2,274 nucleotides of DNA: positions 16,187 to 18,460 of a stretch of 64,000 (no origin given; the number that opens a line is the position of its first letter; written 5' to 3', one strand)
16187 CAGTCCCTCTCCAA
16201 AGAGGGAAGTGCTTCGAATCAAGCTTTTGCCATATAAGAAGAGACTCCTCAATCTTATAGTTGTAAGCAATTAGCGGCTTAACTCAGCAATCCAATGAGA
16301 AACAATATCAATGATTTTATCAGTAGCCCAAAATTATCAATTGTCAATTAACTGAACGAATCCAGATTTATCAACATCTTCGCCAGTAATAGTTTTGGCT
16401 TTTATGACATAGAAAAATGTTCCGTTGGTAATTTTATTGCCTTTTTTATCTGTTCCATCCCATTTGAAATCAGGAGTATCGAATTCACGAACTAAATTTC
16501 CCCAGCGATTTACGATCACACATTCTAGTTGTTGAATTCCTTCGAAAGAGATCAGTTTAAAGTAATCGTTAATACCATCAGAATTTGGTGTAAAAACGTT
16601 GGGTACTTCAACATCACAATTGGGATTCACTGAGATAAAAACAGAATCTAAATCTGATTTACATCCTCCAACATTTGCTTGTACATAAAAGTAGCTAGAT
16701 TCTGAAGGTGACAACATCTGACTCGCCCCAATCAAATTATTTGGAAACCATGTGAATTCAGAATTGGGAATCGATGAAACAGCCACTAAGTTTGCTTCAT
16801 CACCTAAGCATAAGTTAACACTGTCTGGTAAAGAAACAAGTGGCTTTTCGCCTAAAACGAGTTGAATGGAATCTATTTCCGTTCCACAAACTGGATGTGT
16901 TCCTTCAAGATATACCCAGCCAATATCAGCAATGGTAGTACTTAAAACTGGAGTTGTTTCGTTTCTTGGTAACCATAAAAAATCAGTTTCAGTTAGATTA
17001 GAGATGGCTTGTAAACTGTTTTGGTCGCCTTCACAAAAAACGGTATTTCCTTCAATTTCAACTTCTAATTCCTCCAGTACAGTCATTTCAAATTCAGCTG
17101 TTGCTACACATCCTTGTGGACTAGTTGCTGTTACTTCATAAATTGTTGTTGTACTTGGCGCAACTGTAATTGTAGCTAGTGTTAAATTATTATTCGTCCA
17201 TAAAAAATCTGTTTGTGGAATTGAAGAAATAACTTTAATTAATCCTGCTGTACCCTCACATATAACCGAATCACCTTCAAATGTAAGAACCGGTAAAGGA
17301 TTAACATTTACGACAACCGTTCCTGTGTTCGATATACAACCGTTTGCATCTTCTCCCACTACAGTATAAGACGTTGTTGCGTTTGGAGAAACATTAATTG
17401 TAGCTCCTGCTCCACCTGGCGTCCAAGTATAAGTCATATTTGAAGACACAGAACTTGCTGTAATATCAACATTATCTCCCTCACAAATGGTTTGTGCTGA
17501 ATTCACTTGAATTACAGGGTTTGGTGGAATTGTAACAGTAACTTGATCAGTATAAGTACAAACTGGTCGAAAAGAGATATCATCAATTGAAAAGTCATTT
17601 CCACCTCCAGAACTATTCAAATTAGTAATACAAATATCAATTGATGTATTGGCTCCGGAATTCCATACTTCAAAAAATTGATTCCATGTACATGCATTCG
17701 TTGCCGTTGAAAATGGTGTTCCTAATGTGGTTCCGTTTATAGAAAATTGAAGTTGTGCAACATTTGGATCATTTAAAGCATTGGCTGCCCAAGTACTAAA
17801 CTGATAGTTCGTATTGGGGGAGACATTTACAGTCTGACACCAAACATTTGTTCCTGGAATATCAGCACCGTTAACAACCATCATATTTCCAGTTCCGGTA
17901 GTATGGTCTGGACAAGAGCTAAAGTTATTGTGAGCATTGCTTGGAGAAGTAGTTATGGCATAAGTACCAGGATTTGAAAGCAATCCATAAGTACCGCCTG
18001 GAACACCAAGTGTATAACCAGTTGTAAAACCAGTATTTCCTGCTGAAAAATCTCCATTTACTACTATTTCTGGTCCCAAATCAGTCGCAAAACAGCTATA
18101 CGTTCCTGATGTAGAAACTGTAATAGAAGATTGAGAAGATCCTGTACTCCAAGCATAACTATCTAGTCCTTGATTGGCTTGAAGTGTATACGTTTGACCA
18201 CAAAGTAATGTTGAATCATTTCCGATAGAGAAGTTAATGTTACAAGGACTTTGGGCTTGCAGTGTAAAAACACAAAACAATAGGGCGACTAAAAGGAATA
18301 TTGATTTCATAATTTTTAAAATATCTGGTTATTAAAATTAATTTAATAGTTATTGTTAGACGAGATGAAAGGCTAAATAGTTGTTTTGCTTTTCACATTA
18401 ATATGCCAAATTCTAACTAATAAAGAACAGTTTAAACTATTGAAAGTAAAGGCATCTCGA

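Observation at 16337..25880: T9SS cargo islet: two paralogous type-B-CTD adhesin-like proteins and one type-A-CTD protein around a membrane-anchored TPR-LuxR one-component regulator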

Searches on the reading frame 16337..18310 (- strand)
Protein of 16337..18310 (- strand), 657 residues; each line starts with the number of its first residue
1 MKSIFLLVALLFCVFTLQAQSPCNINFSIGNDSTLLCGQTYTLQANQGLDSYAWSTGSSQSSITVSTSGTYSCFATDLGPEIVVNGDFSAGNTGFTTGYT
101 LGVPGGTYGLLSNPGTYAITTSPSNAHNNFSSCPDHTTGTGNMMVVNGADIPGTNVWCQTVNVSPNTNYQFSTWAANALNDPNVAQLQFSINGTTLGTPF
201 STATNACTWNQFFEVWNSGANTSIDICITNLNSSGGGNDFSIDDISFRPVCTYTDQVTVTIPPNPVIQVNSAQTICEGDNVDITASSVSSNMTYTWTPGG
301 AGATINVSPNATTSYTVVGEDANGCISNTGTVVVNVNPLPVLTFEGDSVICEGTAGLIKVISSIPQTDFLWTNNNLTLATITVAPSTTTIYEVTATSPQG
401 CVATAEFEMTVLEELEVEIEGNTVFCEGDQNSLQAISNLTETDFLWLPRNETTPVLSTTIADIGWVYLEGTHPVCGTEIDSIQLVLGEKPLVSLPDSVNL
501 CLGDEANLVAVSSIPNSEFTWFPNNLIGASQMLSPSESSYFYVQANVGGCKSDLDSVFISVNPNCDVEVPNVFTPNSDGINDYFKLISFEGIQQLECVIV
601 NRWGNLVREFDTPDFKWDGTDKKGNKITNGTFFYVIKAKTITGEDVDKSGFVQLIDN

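Call 4: search_protein_families(library=pfam, proteins=[window:16337-18310:-], max_evalue=0.01)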
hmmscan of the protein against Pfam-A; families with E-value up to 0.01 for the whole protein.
window:16337-18310:- (657 aa): 4 families
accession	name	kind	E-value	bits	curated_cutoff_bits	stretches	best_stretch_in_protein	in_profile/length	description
PF13585.12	CHU_C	-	2.9e-20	72.6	27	1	567-654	1-86/86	CHU_C Type IX secretion signal domain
PF19081.6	Ig_7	-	4e-12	46.7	27.3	1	262-338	1-84/84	Ig-like domain CHU_C associated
PF13860.13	FlgD_ig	-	0.00014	22.2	27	1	592-640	22-75/79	FlgD Ig-like domain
PF13927.12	Ig_3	-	0.00037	21.4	30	0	265-304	2-42/78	Immunoglobulin domain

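Call 5: search_protein_families(library=ncbifam, proteins=[window:16337-18310:-], max_evalue=0.01)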
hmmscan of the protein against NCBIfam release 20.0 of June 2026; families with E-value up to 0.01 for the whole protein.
window:16337-18310:- (657 aa): 2 families
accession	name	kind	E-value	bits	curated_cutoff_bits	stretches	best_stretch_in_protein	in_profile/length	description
TIGR04131.1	Bac_Flav_CTERM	domain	2.8e-14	53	35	1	568-640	2-73/85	T9SS type B sorting domain-containing protein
NF005176.1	PRK06655.1-1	equivalog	0.0029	17.5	230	1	591-645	95-155/197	flagellar hook assembly protein FlgD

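Call 13: find_encoding_contigs(protein=window:16337-18310:-, flank=10000, max_places=6)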
Protein window:16337-18310:- (657 aa): 1 contig read that carries it; 1 place shown.
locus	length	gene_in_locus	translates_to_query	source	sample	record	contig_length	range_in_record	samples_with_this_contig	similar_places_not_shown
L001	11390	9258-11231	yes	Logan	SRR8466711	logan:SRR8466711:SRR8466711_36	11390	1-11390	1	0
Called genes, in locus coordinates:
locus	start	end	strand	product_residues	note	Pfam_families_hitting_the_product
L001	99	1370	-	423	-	PF02403:Seryl_tRNA_N, PF00587:tRNA-synt_2b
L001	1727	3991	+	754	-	PF18911:PKD_4 (faint), PF13585:CHU_C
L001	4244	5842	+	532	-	PF07719:TPR_2 (faint), PF13424:TPR_12 (faint)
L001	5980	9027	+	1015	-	PF00801:PKD, PF18911:PKD_4, PF18962:Por_Secre_tail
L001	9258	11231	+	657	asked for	PF19081:Ig_7 (weak), PF13585:CHU_C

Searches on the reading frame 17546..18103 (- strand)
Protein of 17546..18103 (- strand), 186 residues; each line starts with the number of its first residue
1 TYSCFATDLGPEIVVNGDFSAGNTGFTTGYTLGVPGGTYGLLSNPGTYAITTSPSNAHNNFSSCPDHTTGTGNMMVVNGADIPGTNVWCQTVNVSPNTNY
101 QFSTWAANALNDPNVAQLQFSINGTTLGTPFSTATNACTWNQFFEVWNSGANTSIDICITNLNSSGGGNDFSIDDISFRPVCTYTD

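Call 9: search_protein_families(library=pfam, proteins=[window:17558-18073:-], max_evalue=10)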
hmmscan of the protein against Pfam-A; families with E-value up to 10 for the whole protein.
seq(172 aa): 4 families
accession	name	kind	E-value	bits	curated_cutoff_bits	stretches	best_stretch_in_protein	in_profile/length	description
PF07174.17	FAP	-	0.059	13.7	27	1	72-147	89-162/187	Fibronectin-attachment protein (FAP) domain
PF02018.23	CBM_4_9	-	0.11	13.3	25.9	1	55-115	28-88/136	Carbohydrate binding domain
PF18998.6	Flg_new_2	-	0.48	10.9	23.6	1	64-112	13-58/73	Divergent InlB B-repeat domain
PF17957.7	Big_7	-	1.7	9.8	24.1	1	85-132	7-58/70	Bacterial Ig domain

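Call 25: find_homologous_proteins(query=window:17546-18103:-, max_evalue=0.001)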
Query seq(186 aa) (186 aa): 357 proteins with E <= 0.001 among 456 candidates; the best 120 are listed.
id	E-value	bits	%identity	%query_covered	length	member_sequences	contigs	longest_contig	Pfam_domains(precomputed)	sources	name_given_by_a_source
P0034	1.4e-69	252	65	100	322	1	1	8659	-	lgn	-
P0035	1.4e-55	206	60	87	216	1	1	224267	-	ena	-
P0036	5.2e-54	201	55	100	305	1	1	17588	-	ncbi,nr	ncbi:MAG: hypothetical protein KDC00_10560, partial [Flavobacteriales bacterium]|nr:hypothetical pro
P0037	1.7e-53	199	55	100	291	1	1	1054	-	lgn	-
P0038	3.2e-49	185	56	94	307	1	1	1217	-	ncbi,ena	-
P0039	3.7e-49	185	55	91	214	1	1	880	-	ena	-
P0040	6.2e-48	181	55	83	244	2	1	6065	-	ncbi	ncbi:MAG: hypothetical protein AAF544_05625, partial [Bacteroidota bacterium]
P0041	7.2e-46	174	51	96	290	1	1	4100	-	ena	-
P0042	1.6e-44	170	49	94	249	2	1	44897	PF19408.6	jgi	jgi:hypothetical protein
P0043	2.3e-43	166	56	80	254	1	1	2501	-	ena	-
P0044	5.8e-42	162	49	100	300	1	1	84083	-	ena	-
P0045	6.9e-41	158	51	91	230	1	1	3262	-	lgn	-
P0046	2.3e-40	156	49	94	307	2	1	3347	-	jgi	-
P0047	4.4e-40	156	57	74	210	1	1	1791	-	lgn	-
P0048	1.9e-39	153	46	92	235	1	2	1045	PF02018.24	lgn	-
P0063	8.6e-37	145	48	95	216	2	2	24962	PF02018.24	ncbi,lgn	-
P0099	9.6e-33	132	47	91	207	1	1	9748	PF07589.17,PF02018.24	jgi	jgi:hypothetical protein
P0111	1.4e-31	128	44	91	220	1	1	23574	PF07589.17,PF02018.24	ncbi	-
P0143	7.6e-30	122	44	90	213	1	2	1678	PF02018.24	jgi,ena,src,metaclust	metaclust:\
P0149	1.6e-29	121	46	89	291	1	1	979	PF02018.24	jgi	jgi:hypothetical protein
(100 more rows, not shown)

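Call 40: predict_structure(alignment_id=A3)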
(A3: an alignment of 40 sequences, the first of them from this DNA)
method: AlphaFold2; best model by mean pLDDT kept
length: 186 residues; sequences in the alignment: 40
mean_pLDDT: 95.2   pTM: 0.90
mean pLDDT of the five models: 95.2, 94.4, 93.9, 93.8, 93.1
residues with pLDDT >= 90: 167; 70-90: 18; 50-70: 1; < 50: 0
segments of 3 or more residues with pLDDT < 50: none
pLDDT, mean of each block of 10 residues (from residue 1): 81 96 98 94 97 97 91 97 97 98 98 97 98 97 98 98 89 98 86
secondary structure, 60 per line:
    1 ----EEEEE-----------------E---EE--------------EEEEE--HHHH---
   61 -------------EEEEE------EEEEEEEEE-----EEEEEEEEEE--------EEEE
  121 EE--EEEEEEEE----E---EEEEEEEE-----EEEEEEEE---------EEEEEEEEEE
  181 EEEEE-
elements in order: E5-9 E47-51 H54-57 E74-78 E85-93 E99-108 E117-122 E125-132 E141-148 E154-161 E171-185

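Call 42: fold_search(model_id=the predicted structure, library=pdb)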
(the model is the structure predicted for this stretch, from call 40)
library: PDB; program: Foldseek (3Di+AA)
matches with E <= 10: 1714; with E <= 0.001: 112
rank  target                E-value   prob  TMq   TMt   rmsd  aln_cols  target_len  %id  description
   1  8zqf                  1.2e-07  1.00  0.60  0.57   5.4       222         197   14  Crystal structure of a novel alginate-binding carbohydrate binding module (released 2024-06-12)
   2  8ic1_A                1.3e-06  1.00  0.58  0.24   6.9       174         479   14  endo-alpha-D-arabinanase EndoMA1 D51N mutant from Microbacterium arabinogalactanolyticum in complex with arabinooligos (released 2023-08-16)
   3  5w6h_A                2.0e-06  1.00  0.52  0.16   6.0       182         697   16  Crystal structure of Bacteriophage CBA120 tailspike protein 4 enzymatically active domain (TSP4dN, orf213) (released 2018-10-24)
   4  8hhv_A                3.0e-06  1.00  0.58  0.24   7.0       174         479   14  endo-alpha-D-arabinanase EndoMA1 from Microbacterium arabinogalactanolyticum (released 2023-08-16)
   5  2zew_A                3.3e-06  1.00  0.58  0.72   3.8       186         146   10  Family 16 Cabohydrate Binding Domain Module 1 (released 2008-03-04)
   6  2zex_A                3.3e-06  1.00  0.54  0.66   5.2       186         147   12  Family 16 carbohydrate binding module (released 2008-03-04)
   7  4d0q                  5.3e-06  1.00  0.39  0.44   8.7       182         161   13  Hyaluronan Binding Module of the Streptococcal Pneumoniae Hyaluronate Lyase (released 2014-08-06)
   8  9h99                  9.1e-06  1.00  0.53  0.10   4.5       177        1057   11  Native structure of the full-length pesticidal protein Cry1Ca18 at pH7, from crystals formed in vivo (released 2025-11-12)
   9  2y64_A                9.1e-06  1.00  0.55  0.61   7.2       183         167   16  Xylopentaose binding mutated (X-2 L110F) CBM4-2 Carbohydrate Binding Module from a Thermostable Rhodothermus marinus X (released 2012-03-07)
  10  2zey_B                1.1e-05  1.00  0.56  0.70   4.3       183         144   10  Family 16 carbohydrate binding module (released 2008-03-04)
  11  2zey_A                1.1e-05  1.00  0.55  0.68   4.6       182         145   12  Family 16 carbohydrate binding module (released 2008-03-04)
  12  3oeb_A                1.1e-05  1.00  0.52  0.65   5.1       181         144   12  Crystal structure of the Q121E mutant of C.polysaccharolyticus CBM16-1 bound to mannopentaose (released 2010-08-25)
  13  9h9a                  1.1e-05  1.00  0.51  0.09   7.9       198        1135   13  native structure of the full-length pesticidal protein Cry8Ba2, from crystals formed in vivo (form 1) (released 2025-12-03)
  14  2zew_B                1.2e-05  1.00  0.53  0.65   4.7       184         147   11  Family 16 Cabohydrate Binding Domain Module 1 (released 2008-03-04)
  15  6zps_AAA              1.2e-05  1.00  0.58  0.20   5.5       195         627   12  Structure of Unliganded MgGH51 a-L-Arabinofuranosidase Crystal Type 3 Collected at 2.75 A (released 2020-11-11)
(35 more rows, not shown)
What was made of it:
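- Closest known: CBM4/9, CBM16 and CBM22 carbohydrate-binding modules and the alginate-binding CBM 8zqf. Same: The shared N-terminal domain has the same beta-jelly-roll fold (Foldseek E 1e-7 to 1e-5, TM about 0.55-0.6, call 42).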

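Call 81: search_protein_families(library=ncbifam, proteins=[window:17558-18073:-], max_evalue=1)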
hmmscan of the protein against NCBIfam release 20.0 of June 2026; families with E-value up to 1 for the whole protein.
seq(172 aa): 1 family
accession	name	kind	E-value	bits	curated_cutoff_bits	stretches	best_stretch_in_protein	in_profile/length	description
NF033444.1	BREX_PglZ_5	exception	0.067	11.2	250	1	50-101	305-356/704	BREX-5 system phosphatase PglZ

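Call 82: search_protein_representatives(alignment_id=A3)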
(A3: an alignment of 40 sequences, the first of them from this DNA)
Query: 40 sequences, 257 profile positions. Proteins with E-value up to 0.001 (for the whole library): 10899; up to 1e-10: 7294; up to 1e-30: 4117. The best 150 are listed.
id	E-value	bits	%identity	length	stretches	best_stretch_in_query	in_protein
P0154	0.0e+00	1168.7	-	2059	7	54-217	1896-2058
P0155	2.3e-266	895.2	-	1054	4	35-215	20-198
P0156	2.7e-226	763.9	-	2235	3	5-220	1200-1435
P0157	1.6e-202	686.0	-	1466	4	48-219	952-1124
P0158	4.5e-202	684.5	-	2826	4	11-222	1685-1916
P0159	8.7e-197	667.2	-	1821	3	5-220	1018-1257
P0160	1.9e-194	659.5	-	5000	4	13-222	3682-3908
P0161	6.5e-183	621.7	-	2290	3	5-220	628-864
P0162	1.0e-181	617.8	-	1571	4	12-221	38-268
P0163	2.5e-177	603.5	-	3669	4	32-219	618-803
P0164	1.7e-173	590.9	-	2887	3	33-219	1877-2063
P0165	5.5e-171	582.6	-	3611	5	6-234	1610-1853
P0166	7.3e-165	562.6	-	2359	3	13-230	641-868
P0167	3.0e-164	560.6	-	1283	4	67-218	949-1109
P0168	4.2e-159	543.7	-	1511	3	8-230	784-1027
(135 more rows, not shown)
